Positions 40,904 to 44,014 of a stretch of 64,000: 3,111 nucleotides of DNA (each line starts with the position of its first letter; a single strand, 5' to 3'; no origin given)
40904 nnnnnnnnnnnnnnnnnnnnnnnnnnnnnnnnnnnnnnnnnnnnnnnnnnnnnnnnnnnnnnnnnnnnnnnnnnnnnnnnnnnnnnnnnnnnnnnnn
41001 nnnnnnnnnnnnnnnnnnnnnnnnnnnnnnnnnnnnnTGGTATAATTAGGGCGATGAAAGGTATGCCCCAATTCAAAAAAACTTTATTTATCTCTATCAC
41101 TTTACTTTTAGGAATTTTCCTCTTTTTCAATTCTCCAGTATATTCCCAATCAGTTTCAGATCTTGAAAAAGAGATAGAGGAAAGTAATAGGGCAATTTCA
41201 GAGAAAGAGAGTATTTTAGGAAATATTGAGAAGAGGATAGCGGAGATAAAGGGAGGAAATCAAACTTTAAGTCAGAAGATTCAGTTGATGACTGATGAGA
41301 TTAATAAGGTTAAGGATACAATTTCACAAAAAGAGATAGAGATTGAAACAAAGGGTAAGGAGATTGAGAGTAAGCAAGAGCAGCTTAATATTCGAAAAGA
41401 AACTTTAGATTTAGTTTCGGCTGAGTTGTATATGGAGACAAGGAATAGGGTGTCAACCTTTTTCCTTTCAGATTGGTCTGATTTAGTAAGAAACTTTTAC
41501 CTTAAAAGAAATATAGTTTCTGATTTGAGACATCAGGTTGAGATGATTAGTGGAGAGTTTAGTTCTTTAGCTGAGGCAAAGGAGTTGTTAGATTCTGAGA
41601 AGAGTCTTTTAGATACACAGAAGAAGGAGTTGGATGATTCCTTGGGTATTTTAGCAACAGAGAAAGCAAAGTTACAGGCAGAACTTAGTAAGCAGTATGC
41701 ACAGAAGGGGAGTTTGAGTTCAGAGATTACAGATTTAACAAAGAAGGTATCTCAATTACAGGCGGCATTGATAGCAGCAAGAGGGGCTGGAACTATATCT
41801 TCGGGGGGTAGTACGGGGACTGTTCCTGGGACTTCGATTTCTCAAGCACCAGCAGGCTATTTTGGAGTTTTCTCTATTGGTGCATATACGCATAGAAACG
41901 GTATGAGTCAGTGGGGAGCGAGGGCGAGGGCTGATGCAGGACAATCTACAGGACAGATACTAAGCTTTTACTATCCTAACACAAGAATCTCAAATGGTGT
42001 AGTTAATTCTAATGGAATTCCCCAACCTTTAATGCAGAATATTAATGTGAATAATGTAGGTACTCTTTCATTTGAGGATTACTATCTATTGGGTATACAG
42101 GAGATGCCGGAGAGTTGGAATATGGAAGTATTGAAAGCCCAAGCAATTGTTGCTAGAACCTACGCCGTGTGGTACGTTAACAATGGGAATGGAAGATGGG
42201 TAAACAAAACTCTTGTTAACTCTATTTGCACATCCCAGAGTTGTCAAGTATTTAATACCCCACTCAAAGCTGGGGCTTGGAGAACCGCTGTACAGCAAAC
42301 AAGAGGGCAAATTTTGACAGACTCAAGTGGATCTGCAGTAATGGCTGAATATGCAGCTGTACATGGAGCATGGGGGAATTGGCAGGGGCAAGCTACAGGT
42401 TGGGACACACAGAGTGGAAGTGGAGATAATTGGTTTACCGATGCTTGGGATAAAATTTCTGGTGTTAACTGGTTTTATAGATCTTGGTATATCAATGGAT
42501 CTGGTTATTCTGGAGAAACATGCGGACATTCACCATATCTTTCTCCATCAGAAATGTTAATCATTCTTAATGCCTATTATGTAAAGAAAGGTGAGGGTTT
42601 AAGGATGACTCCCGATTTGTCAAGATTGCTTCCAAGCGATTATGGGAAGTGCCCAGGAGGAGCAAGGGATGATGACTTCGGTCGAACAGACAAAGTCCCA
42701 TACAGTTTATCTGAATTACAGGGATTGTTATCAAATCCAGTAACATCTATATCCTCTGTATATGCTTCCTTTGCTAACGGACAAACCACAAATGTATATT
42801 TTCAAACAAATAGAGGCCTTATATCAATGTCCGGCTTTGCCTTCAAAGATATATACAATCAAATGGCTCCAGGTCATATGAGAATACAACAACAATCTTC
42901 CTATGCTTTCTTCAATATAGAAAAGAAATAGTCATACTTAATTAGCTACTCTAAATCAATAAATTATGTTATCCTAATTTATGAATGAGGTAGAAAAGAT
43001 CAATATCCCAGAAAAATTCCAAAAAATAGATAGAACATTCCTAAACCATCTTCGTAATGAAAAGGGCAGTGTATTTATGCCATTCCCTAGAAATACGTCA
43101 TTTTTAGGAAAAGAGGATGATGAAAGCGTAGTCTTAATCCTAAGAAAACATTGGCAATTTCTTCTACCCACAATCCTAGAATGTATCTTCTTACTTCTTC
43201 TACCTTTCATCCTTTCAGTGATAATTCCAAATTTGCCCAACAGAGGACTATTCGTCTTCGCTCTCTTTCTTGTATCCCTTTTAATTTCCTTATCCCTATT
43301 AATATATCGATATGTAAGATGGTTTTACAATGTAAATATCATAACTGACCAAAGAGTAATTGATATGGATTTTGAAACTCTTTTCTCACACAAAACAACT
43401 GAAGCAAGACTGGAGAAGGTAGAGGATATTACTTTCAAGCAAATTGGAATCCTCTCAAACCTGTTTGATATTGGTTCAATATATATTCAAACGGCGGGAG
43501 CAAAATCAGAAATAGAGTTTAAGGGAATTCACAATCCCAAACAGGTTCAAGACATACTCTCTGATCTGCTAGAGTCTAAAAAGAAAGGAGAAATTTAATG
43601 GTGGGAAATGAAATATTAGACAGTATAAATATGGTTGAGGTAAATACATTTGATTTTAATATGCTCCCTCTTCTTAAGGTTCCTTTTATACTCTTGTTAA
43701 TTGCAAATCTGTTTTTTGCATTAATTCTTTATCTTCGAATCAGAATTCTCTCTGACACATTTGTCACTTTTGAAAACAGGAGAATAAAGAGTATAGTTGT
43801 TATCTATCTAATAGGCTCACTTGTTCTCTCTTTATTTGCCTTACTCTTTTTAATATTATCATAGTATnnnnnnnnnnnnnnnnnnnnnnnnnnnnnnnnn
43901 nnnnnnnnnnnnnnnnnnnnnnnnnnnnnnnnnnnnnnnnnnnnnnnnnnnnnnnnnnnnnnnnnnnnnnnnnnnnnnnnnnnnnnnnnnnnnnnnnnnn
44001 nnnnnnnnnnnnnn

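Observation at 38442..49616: Candidate CPR-type T4SS-like (conjugation or DNA-uptake) locus: six tandem VirB2/TrbC-like pilin genes plus a lipid kinase, a SpoIID-like cell-wall enzyme, membrane proteins and a VirB4/TraD-like ATPase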

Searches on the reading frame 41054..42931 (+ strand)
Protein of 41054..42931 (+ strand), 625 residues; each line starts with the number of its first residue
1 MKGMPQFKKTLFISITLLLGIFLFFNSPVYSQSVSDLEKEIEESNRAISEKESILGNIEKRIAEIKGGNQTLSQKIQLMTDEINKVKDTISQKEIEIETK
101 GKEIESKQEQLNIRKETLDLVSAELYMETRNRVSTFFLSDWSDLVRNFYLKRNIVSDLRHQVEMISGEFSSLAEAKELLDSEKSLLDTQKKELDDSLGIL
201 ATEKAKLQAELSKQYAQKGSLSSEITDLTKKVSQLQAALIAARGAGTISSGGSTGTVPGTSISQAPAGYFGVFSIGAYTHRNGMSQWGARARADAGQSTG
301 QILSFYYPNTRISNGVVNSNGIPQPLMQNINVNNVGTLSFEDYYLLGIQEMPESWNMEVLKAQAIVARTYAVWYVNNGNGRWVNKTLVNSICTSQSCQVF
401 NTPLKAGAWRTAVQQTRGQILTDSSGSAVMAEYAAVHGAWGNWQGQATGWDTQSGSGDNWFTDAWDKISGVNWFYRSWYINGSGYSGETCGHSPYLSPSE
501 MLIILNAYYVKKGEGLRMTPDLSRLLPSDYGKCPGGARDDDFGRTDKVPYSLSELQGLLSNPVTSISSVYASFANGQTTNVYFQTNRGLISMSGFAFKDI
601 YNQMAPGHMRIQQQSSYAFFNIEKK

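Call 3: search_protein_families(library=pfam, proteins=[window:41054-42931:+], max_evalue=1)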
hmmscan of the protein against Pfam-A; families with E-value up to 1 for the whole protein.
window:41054-42931:+ (625 aa): 17 families
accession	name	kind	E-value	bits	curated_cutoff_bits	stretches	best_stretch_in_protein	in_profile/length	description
PF08486.15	SpoIID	-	1.3e-16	61.4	23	1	332-422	5-96/97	Stage II sporulation protein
PF05667.16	CCDC22_CC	-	3.8e-05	23.5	39.2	1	44-122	196-275/477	CCDC22 protein coiled-coil region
PF16789.10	YscO-like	-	0.00015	22.3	27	2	29-120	23-116/161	YscO-like protein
PF06818.20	Fez1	-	0.00051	21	34.4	2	32-132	45-152/199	Fez1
PF08614.16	ATG16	-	0.0019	18.8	33.7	2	188-240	64-119/200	Autophagy protein 16 (ATG16)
PF11932.13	DUF3450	-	0.0099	15.6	32.6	1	38-117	15-94/241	Protein of unknown function (DUF3450)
PF24423.1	OVT1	-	0.015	16.1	30.9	1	34-118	3-90/100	Major antigen, helical domain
PF07737.17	ATLF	-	0.04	14.1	27.4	1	154-234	44-124/193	Anthrax toxin lethal factor, N- and C-terminal domain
PF04728.18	LPP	-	0.055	14.3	29.1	0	220-242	11-33/53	Lipoprotein leucine-zipper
PF05929.16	Phage_GPO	-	0.095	12.7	33.6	1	172-239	177-244/268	Phage capsid scaffolding protein (GPO) serine peptidase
PF14662.11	KASH_CCD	-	0.14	12.6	43.3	1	167-237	74-144/191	Coiled-coil region of CCDC155 or KASH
PF07558.16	Shugoshin_N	-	0.2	11.9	30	0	69-85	16-32/45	Shugoshin N-terminal coiled-coil region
PF10186.14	ATG14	-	0.2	11.1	33.2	1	37-130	21-125/347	Vacuolar sorting 38 and autophagy-related subunit 14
PF18977.5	DUF5713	-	0.27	12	27.3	1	47-103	21-78/107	Family of unknown function (DUF5713)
PF02050.21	FliJ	-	0.39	11.4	28.4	0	37-113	3-84/123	Flagellar FliJ protein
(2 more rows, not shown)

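Call 7: search_protein_families(library=ncbifam, proteins=[window:41054-42931:+], max_evalue=0.1)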
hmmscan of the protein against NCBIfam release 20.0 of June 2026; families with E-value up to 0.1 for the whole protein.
window:41054-42931:+ (625 aa): 14 families
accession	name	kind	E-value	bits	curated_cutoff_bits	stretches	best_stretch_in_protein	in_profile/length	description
TIGR02669.1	SpoIID_LytB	domain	8.5e-27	94.7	83.3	2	335-438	3-101/270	SpoIID/LytB domain-containing protein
TIGR02870.1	spore_II_D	equivalog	3.3e-18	65.9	234.75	2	332-403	66-139/338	stage II sporulation protein D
TIGR02168.1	SMC_prok_B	equivalog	3.6e-09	34.9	567.35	1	32-239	253-458/1181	chromosome segregation protein SMC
TIGR02169.1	SMC_prok_A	equivalog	1e-08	33.4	729.4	1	32-241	696-901/1165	chromosome segregation protein SMC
TIGR04211.1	SH3_and_anchor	equivalog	1.9e-06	27.7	65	2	27-131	61-164/198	TIGR04211 family SH3 domain-containing protein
TIGR04523.1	Mplasa_alph_rch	subfamily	0.00018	19.6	270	1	30-113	473-556/745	helix-rich protein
TIGR04320.1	Surf_Exclu_PgrA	domain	0.0004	19.8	70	1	31-125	255-352/360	SEC10/PgrA surface exclusion domain-containing protein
NF045487.1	ASRP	equivalog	0.0005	18.8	300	1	33-236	205-403/593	archaea-specific SMC-related protein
NF002572.0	PRK02224.1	equivalog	0.0013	17.2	1087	1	31-238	212-406/888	DNA double-strand break repair ATPase Rad50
NF043058.1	T4SS_LegC2C7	subfamily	0.0063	15.5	350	1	150-237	141-231/348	LegC2/C7 family Dot/Icm T4SS effector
NF038350.1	taxis_HmpF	equivalog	0.0074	14.7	200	1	50-120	449-519/553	pilus motility taxis protein HmpF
NF045780.1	TrlF_fam_ATP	equivalog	0.016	14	350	1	35-238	459-652/944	TrlF family AAA-like ATPase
NF038218.1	IcmG_DotF_IVB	equivalog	0.026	14.2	200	0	186-239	115-168/266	type IVB secretion system protein IcmG/DotF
NF006542.0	PRK09039.1-1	equivalog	0.093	11.6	388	0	162-238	55-131/627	peptidoglycan -binding protein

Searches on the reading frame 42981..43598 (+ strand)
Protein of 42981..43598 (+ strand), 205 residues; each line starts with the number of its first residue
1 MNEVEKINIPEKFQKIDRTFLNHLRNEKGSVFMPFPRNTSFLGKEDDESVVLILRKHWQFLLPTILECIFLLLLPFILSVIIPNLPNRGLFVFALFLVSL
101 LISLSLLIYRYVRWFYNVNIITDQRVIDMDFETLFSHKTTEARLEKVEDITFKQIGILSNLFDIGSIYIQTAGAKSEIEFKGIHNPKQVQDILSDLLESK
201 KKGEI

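Call 3: search_protein_families(library=pfam, proteins=[window:42981-43598:+], max_evalue=1)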
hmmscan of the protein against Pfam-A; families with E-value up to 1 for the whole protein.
window:42981-43598:+ (205 aa): 5 families
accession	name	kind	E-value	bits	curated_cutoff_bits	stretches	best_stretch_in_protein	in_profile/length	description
PF03703.20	bPH_2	-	0.00013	22.6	22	1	134-193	19-78/78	Bacterial PH domain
PF24649.1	DUF7642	-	0.0086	16.5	27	1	138-192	33-90/100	Domain of unknown function (DUF7642)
PF14470.12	bPH_3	-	0.017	16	23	1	118-163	24-63/95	Bacterial PH domain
PF14163.11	SieB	-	0.083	12.9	26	1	86-170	29-98/147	Super-infection exclusion protein B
PF08000.17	bPH_1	-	0.13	12.7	27.7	1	116-195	40-120/122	Bacterial PH domain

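Call 7: search_protein_families(library=ncbifam, proteins=[window:42981-43598:+], max_evalue=0.1)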
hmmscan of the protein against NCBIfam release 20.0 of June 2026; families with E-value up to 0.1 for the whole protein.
window:42981-43598:+ (205 aa): 1 family
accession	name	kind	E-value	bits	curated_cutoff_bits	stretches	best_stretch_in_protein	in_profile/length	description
NF047590.1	GlcsyltransPgfM2Strep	equivalog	0.0081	14.3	1500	1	49-153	417-523/884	glycosyltransferase PgfM2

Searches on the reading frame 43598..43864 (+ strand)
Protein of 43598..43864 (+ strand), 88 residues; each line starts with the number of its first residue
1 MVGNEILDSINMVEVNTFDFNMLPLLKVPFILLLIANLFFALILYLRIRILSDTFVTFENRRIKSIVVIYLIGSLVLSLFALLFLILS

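Call 3: search_protein_families(library=pfam, proteins=[window:43598-43864:+], max_evalue=1)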
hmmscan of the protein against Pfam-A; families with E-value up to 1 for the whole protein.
window:43598-43864:+ (88 aa): 1 family
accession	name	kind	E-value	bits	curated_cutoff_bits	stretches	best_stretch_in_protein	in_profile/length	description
PF18901.5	DUF5657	-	1.5e-08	35.1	25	1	25-85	1-61/61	Family of unknown function (DUF5657)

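Call 7: search_protein_families(library=ncbifam, proteins=[window:43598-43864:+], max_evalue=0.1)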
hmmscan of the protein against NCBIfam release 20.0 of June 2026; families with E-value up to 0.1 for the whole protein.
window:43598-43864:+ (88 aa): 0 families
